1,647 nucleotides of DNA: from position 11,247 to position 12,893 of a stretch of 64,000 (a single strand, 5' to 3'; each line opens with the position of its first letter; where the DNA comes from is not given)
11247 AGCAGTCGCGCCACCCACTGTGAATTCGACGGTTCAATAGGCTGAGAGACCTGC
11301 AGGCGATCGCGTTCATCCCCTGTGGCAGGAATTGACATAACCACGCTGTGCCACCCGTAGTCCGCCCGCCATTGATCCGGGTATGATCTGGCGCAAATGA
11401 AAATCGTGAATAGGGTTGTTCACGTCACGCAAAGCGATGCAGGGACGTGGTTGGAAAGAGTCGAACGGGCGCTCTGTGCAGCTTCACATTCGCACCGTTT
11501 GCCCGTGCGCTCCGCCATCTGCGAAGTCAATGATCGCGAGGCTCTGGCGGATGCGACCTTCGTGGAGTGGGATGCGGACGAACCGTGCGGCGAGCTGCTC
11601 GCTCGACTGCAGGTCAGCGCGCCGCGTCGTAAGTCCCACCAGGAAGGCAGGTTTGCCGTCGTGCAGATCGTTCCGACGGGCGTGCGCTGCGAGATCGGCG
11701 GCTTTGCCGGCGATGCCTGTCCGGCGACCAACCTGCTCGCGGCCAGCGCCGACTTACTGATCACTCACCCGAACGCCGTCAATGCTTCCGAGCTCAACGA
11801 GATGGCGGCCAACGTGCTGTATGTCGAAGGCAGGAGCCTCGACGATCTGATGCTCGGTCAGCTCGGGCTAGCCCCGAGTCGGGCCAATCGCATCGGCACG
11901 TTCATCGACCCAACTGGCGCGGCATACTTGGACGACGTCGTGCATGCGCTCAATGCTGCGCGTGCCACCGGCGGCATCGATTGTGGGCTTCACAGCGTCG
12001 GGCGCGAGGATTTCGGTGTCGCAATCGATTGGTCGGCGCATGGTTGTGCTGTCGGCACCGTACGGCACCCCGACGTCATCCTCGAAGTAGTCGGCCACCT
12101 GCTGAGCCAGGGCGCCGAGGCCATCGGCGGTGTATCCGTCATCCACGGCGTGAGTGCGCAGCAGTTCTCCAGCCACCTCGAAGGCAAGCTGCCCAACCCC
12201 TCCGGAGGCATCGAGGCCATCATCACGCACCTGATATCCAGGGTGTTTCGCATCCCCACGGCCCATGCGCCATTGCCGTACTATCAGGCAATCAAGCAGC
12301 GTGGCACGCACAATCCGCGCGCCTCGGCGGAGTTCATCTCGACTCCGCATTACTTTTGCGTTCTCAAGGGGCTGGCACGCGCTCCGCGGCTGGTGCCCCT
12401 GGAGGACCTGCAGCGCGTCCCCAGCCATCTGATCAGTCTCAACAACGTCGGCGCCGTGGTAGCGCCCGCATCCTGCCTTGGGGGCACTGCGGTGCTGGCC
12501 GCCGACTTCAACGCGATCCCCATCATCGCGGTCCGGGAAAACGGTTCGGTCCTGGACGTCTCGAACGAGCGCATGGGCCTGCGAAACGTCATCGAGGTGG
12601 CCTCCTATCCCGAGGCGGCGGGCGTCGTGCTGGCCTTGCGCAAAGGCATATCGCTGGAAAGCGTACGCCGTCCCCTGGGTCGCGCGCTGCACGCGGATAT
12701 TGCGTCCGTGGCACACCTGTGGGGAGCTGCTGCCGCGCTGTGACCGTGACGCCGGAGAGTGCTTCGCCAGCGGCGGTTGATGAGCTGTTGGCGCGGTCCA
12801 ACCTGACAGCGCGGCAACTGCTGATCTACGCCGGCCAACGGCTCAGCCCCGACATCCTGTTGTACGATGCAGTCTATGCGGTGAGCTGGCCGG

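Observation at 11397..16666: Orphan two-gene cluster: DUF3326-like protein translationally coupled to a single-module C-A-T-TE NRPS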

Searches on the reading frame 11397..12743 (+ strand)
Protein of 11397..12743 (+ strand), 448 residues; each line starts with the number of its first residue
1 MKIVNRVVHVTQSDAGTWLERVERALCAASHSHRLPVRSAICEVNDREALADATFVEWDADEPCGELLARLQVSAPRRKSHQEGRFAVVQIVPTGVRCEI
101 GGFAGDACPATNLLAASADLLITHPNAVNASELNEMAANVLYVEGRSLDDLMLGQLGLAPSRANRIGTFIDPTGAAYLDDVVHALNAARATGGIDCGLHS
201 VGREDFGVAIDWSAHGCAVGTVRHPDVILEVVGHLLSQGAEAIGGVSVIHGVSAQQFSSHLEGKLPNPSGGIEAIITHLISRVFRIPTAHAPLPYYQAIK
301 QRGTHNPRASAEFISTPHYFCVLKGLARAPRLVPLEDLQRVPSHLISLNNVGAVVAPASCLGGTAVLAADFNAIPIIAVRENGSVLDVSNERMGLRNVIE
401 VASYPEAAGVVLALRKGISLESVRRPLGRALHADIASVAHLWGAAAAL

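Call 7: search_protein_families(library=pfam, proteins=[window:11397-12743:+], max_evalue=0.01)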
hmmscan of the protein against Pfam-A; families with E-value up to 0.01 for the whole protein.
window:11397-12743:+ (448 aa): 1 family
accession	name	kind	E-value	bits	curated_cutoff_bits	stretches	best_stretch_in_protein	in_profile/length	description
PF11805.13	DUF3326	-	3.1e-84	283.3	25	1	88-423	2-336/337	Protein of unknown function (DUF3326)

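Call 8: search_protein_families(library=ncbifam, proteins=[window:11397-12743:+], max_evalue=0.01)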
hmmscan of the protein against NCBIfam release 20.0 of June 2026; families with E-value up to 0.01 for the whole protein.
window:11397-12743:+ (448 aa): 0 families

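Call 13: search_solved_structures(query=window:11397-12743:+, max_evalue=10)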
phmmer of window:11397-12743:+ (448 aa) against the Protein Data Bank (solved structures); distinct sequences matched with E-value up to 10: 0.

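Call 14: find_homologous_proteins(query=window:11397-12743:+)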
Query window:11397-12743:+ (448 aa): 3379 proteins with E <= 0.001 among 8000 candidates; the best 120 are listed.
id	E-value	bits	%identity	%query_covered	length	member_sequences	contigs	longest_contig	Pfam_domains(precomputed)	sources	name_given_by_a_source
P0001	8.1e-268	907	100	92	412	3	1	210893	PF11805.14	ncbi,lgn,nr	ncbi:MAG TPA: DUF3326 domain-containing protein [Steroidobacteraceae bacterium]|nr:DUF3326 domain-co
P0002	3.2e-195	667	69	95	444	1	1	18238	PF11805.14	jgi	jgi:Protein of unknown function (DUF3326)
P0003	3.1e-192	658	67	97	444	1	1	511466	PF11805.14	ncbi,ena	-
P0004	5.7e-192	657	68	96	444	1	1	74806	PF11805.14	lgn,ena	-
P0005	5.7e-192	657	67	96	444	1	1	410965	PF11805.14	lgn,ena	-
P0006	1.8e-191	655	67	96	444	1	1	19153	PF11805.14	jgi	jgi:hypothetical protein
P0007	1.1e-190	653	67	95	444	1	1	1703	PF11805.14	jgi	jgi:uncharacterized protein DUF3326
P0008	1.3e-190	652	66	97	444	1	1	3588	PF11805.14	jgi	jgi:hypothetical protein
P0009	2.5e-190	651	66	98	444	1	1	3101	PF11805.14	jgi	jgi:hypothetical protein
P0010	3.7e-190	651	67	95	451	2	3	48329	PF11805.14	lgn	-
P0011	2.4e-189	648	67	96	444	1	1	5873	PF11805.14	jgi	jgi:hypothetical protein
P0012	4.5e-189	647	66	98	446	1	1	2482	PF11805.14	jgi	jgi:hypothetical protein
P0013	5.0e-189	647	66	98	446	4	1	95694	PF11805.14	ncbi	ncbi:MAG: DUF3326 domain-containing protein [Steroidobacterales bacterium]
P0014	9.5e-189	646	66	98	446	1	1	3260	PF11805.14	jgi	jgi:Protein of unknown function (DUF3326)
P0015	1.1e-188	646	66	95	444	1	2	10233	PF11805.14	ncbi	-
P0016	1.1e-188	646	65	98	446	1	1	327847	PF11805.14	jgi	jgi:hypothetical protein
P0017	1.4e-188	646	66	95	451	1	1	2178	PF11805.14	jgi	jgi:hypothetical protein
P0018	1.5e-188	646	67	97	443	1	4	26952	PF11805.14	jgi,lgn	jgi:hypothetical protein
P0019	1.6e-188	645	67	96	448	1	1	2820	PF11805.14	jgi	-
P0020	1.8e-188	645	67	96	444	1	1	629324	PF11805.14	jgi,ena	-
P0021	2.5e-188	645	69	93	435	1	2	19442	PF11805.14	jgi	jgi:hypothetical protein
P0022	5.1e-188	644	67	96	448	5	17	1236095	PF11805.14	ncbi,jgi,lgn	jgi:hypothetical protein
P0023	5.5e-188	644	66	100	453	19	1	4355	PF11805.14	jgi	jgi:hypothetical protein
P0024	9.5e-188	643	66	97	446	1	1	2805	PF11805.14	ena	-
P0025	2.3e-187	642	66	98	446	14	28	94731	PF11805.14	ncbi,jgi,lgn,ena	ncbi:MAG: DUF3326 domain-containing protein [Steroidobacteraceae bacterium]|jgi:hypothetical protein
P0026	3.0e-187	641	67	96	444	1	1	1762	PF11805.14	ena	-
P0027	3.7e-187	641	65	98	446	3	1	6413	PF11805.14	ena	-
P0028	4.0e-187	641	64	98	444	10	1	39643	PF11805.14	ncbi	-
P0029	5.8e-187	640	67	95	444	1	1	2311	PF11805.14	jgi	jgi:hypothetical protein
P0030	6.2e-187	640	65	98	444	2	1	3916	PF11805.14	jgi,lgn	jgi:hypothetical protein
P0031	7.8e-187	640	66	95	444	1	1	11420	PF11805.14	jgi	jgi:hypothetical protein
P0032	1.0e-186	639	65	97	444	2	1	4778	PF11805.14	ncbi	-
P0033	1.4e-186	639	66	95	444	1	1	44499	PF11805.14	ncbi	-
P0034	2.8e-186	638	66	97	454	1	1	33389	PF11805.14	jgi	jgi:hypothetical protein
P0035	3.0e-186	638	66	96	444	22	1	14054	PF11805.14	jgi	jgi:hypothetical protein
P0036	3.4e-186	638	66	97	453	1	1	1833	PF11805.14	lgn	-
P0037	3.5e-186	638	66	96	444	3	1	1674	PF11805.14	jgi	jgi:hypothetical protein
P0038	3.6e-186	638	67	97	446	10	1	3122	PF11805.14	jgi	-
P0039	3.7e-186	638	66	95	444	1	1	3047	PF11805.14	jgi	jgi:uncharacterized protein DUF3326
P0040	5.8e-186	637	66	96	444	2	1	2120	PF11805.14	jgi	-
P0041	5.8e-186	637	66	95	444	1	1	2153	PF11805.14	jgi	jgi:hypothetical protein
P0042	1.3e-185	636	67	95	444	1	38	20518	PF11805.14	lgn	-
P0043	1.8e-185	635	65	96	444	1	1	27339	PF11805.14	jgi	jgi:hypothetical protein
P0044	4.0e-185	634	65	96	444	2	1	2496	PF11805.14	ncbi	-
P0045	9.0e-185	633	64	97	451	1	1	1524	PF11805.14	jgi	jgi:hypothetical protein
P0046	9.9e-185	633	65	96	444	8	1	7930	PF11805.14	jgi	jgi:hypothetical protein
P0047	1.0e-184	633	65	96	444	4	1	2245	PF11805.14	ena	-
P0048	1.4e-184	632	66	95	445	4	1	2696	PF11805.14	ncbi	ncbi:MAG TPA: DUF3326 domain-containing protein [Steroidobacteraceae bacterium]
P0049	1.5e-184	632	65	96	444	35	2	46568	PF11805.14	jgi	-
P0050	2.6e-184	632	65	96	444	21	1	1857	PF11805.14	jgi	-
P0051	3.0e-184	631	66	96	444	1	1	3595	PF11805.14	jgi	jgi:hypothetical protein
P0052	3.3e-184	631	66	95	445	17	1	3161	PF11805.14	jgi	jgi:hypothetical protein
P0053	7.1e-184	630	65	95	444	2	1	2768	PF11805.14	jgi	-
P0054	7.5e-184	630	67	95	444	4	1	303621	PF11805.14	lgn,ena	-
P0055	4.0e-183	628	65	95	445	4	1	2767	PF11805.14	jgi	jgi:Protein of unknown function (DUF3326)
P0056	1.0e-182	626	65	98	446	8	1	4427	PF11805.14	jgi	jgi:Protein of unknown function (DUF3326)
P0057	1.9e-182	625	65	95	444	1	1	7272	PF11805.14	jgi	jgi:hypothetical protein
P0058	3.7e-182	624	63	98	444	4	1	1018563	PF11805.14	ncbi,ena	-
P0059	8.1e-182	623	65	98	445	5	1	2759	PF11805.14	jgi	-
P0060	1.7e-181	622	65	95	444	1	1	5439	PF11805.14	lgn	-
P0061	2.1e-181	622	65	97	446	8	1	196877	PF11805.14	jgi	jgi:hypothetical protein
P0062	2.2e-181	622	66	95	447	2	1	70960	PF11805.14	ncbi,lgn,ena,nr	ncbi:MAG TPA: DUF3326 domain-containing protein [Steroidobacteraceae bacterium]|nr:DUF3326 domain-co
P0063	1.1e-180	620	64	95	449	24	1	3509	PF11805.14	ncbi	-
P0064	2.8e-180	618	64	98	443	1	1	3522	PF11805.14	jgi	jgi:hypothetical protein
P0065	3.3e-180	618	64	96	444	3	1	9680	PF11805.14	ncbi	-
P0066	4.1e-180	618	64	97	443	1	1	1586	PF11805.14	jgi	jgi:hypothetical protein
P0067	1.2e-179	616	64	100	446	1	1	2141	PF11805.14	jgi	jgi:hypothetical protein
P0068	2.0e-179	615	65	95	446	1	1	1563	PF11805.14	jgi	jgi:hypothetical protein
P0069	3.6e-179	615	65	95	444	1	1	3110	PF11805.14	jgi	jgi:hypothetical protein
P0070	1.2e-178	613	65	95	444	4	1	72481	PF11805.14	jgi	jgi:hypothetical protein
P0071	2.9e-178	612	64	97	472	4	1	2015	PF11805.14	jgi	jgi:hypothetical protein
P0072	4.1e-178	611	64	95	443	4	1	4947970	PF11805.14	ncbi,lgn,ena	-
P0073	6.0e-178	611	64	98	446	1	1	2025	PF11805.14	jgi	jgi:hypothetical protein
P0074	1.9e-177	609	65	97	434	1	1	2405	PF11805.14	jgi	jgi:Protein of unknown function (DUF3326)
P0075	6.8e-175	600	60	98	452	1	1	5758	PF11805.14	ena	-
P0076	1.7e-174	599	62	97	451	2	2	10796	PF11805.14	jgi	jgi:hypothetical protein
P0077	1.8e-174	599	62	99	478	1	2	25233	PF11805.14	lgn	-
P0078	2.1e-174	599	61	97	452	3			PF11805.14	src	-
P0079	6.9e-174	597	62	97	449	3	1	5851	PF11805.14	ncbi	-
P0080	9.3e-174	597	63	95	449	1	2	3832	PF11805.14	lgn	-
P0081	2.7e-173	595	63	96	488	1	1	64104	PF11805.14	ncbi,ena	-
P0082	1.1e-172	593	61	96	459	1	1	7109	PF11805.14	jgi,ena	-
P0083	1.4e-172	593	60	98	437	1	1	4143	PF11805.14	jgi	jgi:hypothetical protein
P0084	1.8e-172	592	60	100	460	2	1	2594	PF11805.14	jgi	jgi:hypothetical protein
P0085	3.4e-172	592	62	95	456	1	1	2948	PF11805.14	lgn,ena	-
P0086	7.0e-172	591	60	97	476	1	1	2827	PF11805.14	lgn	-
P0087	8.4e-172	590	59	97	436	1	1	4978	PF11805.14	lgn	-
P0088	1.1e-171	590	61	98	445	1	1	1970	PF11805.14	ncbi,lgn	-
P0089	1.4e-171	590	67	86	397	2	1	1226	PF11805.14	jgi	jgi:hypothetical protein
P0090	1.8e-171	589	62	95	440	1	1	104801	PF11805.14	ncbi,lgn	-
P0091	2.7e-171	589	62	96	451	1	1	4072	PF11805.14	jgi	jgi:hypothetical protein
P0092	6.0e-171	587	60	96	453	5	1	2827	PF11805.14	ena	-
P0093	6.6e-171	587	59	100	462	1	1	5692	PF11805.14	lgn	-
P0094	6.6e-171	587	60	97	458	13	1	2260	PF11805.14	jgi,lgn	jgi:hypothetical protein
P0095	8.0e-171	587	62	95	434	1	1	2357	PF11805.14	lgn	-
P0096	1.0e-170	587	63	97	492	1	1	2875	PF11805.14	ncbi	-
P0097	1.3e-170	586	60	100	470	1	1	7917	PF11805.14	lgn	-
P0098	1.4e-170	586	60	98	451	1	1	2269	PF11805.14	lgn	-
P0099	1.4e-170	586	60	96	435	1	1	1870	PF11805.14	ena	-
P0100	2.1e-170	586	60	98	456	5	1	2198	PF11805.14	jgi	-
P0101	2.8e-170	585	60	100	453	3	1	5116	PF11805.14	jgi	jgi:hypothetical protein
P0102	3.2e-170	585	62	95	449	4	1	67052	PF11805.14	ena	-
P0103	3.3e-170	585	60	97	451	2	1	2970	PF11805.14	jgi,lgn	jgi:hypothetical protein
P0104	3.6e-170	585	60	95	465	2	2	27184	PF11805.14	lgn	-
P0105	4.2e-170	585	60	97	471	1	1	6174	PF11805.14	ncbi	-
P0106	5.1e-170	584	59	97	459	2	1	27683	PF11805.14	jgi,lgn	-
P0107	8.3e-170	584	59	97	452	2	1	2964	PF11805.14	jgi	jgi:hypothetical protein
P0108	8.4e-170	584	61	95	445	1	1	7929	PF11805.14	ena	-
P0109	1.2e-169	583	60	96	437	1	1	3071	PF11805.14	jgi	jgi:hypothetical protein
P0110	1.2e-169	583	63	95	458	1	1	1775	PF11805.14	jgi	jgi:hypothetical protein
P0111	1.7e-169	583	60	95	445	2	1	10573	PF11805.14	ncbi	-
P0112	1.8e-169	583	61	95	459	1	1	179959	PF11805.14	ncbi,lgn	-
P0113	2.0e-169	583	59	97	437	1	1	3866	PF11805.14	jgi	jgi:hypothetical protein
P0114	2.1e-169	582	58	100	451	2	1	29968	PF11805.14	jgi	jgi:Protein of unknown function (DUF3326)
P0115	2.3e-169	582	60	97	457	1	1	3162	PF11805.14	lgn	-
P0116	2.5e-169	582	62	95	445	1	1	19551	PF11805.14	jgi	jgi:hypothetical protein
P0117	2.5e-169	582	58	97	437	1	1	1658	PF11805.14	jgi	jgi:hypothetical protein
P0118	3.8e-169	582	60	97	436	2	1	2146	PF11805.14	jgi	jgi:hypothetical protein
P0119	4.2e-169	581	59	97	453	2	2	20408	PF11805.14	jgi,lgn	jgi:hypothetical protein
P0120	4.3e-169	581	62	95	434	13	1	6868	PF11805.14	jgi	-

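Call 15: find_encoding_contigs(protein=P0003, flank=10000, max_places=2)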
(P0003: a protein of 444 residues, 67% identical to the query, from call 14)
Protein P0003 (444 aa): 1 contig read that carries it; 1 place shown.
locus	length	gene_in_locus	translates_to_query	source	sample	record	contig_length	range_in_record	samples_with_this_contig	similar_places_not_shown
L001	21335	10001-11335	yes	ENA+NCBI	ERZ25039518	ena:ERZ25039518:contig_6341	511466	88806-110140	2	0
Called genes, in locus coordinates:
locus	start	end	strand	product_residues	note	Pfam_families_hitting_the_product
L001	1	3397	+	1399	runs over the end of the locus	PF00069:Pkinase, PF07714:PK_Tyr_Ser-Thr, PF03109:ABC1, PF00400:WD40, PF23381:Beta-prop_IFT122_1st, PF24105:Beta-prop_CAF1B_HIR1, PF24805:EIF3I, PF24807:WD40_CDC20-Fz, +142 more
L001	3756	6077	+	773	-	PF07715:Plug, PF00593:TonB_dep_Rec_b-barrel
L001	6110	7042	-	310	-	PF00160:Pro_isomerase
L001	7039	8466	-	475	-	PF01979:Amidohydro_1, PF07969:Amidohydro_3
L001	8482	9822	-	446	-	PF00324:AA_permease, PF13520:AA_permease_2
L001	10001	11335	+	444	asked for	PF11805:DUF3326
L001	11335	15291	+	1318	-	PF00668:Condensation, PF00501:AMP-binding, PF13193:AMP-binding_C, PF00550:PP-binding, PF00975:Thioesterase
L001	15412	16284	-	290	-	-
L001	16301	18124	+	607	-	PF13570:Beta-prop_ACSF4 (faint)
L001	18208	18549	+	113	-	-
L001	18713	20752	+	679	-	PF17892:Cadherin_5 (weak), PF17963:Big_9, PF17803:Cadherin_4, PF17892:Cadherin_5, PF17963:Big_9, PF26550:Tricorn_2nd (faint)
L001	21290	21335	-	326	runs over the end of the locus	PF11453:DUF2950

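Call 16: find_encoding_contigs(protein=P0072, flank=10000, max_places=2)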
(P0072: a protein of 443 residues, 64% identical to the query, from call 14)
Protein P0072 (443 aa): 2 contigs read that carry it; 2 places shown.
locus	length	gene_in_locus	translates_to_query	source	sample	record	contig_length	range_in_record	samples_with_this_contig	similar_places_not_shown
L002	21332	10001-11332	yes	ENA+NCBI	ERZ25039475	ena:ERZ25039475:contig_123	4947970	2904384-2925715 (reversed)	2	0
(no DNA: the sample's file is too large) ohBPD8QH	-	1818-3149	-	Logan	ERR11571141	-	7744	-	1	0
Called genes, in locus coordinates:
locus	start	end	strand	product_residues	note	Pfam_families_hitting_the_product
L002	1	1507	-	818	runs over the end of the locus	PF02190:LON_substr_bdg, PF08298:AAA_PrkA (faint), PF00004:AAA, PF07728:AAA_5, PF22667:Lon_lid, PF05362:Lon_C, PF13541:ChlI (faint)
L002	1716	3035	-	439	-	PF06689:zf-C4_ClpX, PF01078:Mg_chelatase (faint), PF05496:RuvB_N (faint), PF00004:AAA, PF07724:AAA_2, PF07728:AAA_5 (weak), PF13401:AAA_22 (faint), PF10431:ClpB_D2-small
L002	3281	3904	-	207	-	PF00574:CLP_protease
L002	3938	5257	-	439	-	PF05697:Trigger_N, PF00254:FKBP_C, PF05698:Trigger_C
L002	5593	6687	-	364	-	PF08240:ADH_N, PF00107:ADH_zinc_N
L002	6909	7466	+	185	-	PF11684:DUF3280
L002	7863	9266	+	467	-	PF13091:PLDc_2, PF00614:PLDc (faint), PF13091:PLDc_2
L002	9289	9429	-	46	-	-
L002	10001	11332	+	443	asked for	PF11805:DUF3326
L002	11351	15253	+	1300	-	PF00668:Condensation, PF00501:AMP-binding, PF13193:AMP-binding_C, PF00550:PP-binding, PF00975:Thioesterase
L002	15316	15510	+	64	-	-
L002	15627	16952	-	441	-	PF07690:MFS_1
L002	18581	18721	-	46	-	-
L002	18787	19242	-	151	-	PF01124:MAPEG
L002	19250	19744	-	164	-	PF10604:Polyketide_cyc2 (weak), PF08327:AHSA1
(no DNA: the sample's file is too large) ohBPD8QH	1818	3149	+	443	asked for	PF11805:DUF3326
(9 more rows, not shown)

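Call 17: find_encoding_contigs(protein=P0022, flank=10000, max_places=2)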
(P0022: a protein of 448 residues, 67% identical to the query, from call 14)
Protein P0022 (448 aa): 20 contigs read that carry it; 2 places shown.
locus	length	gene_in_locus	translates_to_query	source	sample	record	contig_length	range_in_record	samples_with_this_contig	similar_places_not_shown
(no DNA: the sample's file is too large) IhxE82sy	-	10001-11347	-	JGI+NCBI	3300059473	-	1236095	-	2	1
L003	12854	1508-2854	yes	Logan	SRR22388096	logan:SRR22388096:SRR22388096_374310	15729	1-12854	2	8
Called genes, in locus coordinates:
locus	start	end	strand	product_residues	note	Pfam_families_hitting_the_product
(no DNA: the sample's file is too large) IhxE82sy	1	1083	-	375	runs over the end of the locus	PF00005:ABC_tran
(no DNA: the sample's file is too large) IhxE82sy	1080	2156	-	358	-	PF01547:SBP_bac_1, PF13416:SBP_bac_8, PF13343:SBP_bac_6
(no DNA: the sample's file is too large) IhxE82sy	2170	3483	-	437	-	PF03137:OATP (faint), PF07690:MFS_1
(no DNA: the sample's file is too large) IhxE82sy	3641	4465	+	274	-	PF05552:MS_channel_1st_1, PF00924:MS_channel_2nd, PF21082:MS_channel_3rd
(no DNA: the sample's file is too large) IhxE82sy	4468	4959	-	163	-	PF11578:DUF3237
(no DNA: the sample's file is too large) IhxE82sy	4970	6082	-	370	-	PF00724:Oxidored_FMN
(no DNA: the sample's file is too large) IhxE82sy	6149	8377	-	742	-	PF07715:Plug, PF00593:TonB_dep_Rec_b-barrel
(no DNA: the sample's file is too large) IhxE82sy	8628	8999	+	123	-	PF00903:Glyoxalase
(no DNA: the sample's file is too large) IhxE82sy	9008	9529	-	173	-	-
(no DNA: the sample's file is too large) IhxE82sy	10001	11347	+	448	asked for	PF11805:DUF3326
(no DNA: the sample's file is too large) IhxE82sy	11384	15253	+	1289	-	PF00668:Condensation, PF00501:AMP-binding, PF13193:AMP-binding_C, PF00550:PP-binding, PF00975:Thioesterase, PF12697:Abhydrolase_6 (weak)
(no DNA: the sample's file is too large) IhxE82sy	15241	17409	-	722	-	PF00912:Transgly, PF00905:Transpeptidase, PF06832:BiPBP_C (weak)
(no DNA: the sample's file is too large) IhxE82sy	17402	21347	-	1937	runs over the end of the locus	PF13205:Big_5 (weak), PF11974:bMG3, PF01835:MG2, PF07703:A2M_BRD, PF00207:A2M, PF17973:bMG10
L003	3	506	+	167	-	?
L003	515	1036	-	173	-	-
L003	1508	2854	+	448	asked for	PF11805:DUF3326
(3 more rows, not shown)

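Call 23: search_solved_structures(query=A1, max_evalue=10, show_alignments=2)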
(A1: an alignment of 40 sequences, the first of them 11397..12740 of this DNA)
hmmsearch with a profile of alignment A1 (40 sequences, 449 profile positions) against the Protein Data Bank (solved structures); distinct sequences matched with E-value up to 10: 0.

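Call 26: predict_structure(alignment_id=A1)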
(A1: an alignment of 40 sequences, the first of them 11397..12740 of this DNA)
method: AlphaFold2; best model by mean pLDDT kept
length: 448 residues; sequences in the alignment: 40
mean_pLDDT: 81.4   pTM: 0.85
mean pLDDT of the five models: 81.4, 80.6, 80.1, 60.3, 51.1
residues with pLDDT >= 90: 181; 70-90: 161; 50-70: 79; < 50: 27
segments of 3 or more residues with pLDDT < 50: 96-103, 299-314
pLDDT, mean of each block of 10 residues (from residue 1): 86 87 90 87 89 87 79 84 95 56 53 90 75 67 90 96 93 82 89 93 85 68 87 96 84 70 64 83 90 59 45 60 89 94 96 92 93 94 76 92 92 93 70 63 55
secondary structure, 60 per line:
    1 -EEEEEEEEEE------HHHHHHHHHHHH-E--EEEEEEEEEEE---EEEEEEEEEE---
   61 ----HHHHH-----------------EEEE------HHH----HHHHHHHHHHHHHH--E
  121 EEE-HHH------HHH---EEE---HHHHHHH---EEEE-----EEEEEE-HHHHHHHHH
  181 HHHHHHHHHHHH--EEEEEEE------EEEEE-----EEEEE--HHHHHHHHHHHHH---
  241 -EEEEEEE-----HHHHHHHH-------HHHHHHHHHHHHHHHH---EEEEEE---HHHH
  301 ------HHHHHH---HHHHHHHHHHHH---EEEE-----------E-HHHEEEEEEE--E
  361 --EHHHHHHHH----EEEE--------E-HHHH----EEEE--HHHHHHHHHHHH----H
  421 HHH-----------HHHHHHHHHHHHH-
elements in order: E2-11 H18-29 E34-44 E48-57 H65-69 E87-90 H104-117 E120-123 E140-142 H146-152 E156-159 E165-170 H172-192 E195-201 E208-212 E218-222 H225-237 E242-248 H254-261 H269-284 E288-293 H297-300 H307-312 H316-327 E331-334 E351-357 H364-371 E376-379 H390-393 E398-401 H404-415 H420-423 H435-447
